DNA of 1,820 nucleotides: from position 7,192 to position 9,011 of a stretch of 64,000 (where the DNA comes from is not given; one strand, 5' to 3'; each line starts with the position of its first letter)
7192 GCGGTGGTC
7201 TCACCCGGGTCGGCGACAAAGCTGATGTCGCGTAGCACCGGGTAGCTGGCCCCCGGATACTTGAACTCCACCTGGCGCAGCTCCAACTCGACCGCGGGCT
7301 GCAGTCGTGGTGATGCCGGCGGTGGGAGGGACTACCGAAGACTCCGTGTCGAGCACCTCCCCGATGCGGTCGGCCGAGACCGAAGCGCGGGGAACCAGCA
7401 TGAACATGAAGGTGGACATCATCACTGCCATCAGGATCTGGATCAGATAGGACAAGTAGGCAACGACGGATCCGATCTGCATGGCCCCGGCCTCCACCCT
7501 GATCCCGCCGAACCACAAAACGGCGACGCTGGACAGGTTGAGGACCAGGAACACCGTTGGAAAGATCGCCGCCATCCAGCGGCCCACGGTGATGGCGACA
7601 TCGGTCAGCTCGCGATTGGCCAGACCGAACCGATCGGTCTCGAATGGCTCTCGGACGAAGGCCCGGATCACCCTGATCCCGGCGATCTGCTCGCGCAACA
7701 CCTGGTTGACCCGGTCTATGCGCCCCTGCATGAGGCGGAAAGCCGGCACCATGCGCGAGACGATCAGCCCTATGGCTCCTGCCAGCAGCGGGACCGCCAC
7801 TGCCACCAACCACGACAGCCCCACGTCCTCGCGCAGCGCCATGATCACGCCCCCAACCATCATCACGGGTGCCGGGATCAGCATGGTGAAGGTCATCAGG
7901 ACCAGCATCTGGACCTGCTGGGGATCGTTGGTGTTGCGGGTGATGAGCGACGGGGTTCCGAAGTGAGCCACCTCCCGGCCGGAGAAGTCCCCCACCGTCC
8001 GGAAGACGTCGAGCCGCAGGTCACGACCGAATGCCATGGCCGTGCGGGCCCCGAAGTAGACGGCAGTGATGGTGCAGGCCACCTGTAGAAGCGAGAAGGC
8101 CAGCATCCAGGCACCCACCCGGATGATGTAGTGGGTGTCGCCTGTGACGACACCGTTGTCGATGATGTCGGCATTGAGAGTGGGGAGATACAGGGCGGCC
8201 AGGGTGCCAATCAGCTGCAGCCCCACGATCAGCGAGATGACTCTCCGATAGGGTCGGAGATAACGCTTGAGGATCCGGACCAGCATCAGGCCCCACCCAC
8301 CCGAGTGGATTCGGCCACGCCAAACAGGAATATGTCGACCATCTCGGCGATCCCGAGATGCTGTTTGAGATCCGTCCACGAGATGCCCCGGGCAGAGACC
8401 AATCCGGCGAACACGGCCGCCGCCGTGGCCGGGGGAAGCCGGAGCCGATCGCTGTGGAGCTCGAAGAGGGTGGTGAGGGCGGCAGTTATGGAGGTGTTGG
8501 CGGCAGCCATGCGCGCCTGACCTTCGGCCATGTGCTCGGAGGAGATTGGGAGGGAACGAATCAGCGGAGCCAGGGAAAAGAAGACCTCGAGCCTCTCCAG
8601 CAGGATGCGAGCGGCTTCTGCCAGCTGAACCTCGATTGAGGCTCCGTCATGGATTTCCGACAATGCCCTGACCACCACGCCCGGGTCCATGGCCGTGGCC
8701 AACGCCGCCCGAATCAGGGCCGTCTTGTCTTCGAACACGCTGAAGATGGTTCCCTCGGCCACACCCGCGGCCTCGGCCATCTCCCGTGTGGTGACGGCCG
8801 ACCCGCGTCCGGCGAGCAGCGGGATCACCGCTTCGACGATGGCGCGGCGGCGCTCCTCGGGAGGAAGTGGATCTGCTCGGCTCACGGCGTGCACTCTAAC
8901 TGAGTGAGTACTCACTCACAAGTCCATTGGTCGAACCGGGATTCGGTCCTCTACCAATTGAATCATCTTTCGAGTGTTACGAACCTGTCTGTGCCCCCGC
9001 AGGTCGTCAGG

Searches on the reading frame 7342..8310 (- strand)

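Call 65: search_protein_families(library=pfam, proteins=[window:7342-8310:-], max_evalue=0.01)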
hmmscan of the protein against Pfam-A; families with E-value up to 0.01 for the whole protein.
window:7342-8310:- (323 aa): 1 family
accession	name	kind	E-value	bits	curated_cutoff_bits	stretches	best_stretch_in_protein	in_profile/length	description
PF00664.28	ABC_membrane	-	1.5e-43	149.9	28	1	27-296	3-274/274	ABC transporter transmembrane region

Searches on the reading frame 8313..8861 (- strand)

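Call 65: search_protein_families(library=pfam, proteins=[window:8313-8861:-], max_evalue=0.01)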
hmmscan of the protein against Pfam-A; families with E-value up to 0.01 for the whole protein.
window:8313-8861:- (183 aa): 1 family
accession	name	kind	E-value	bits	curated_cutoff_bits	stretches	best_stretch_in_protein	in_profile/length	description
PF00440.29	TetR_N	-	1.6e-07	31.5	24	1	15-53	8-47/47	Bacterial regulatory proteins, tetR family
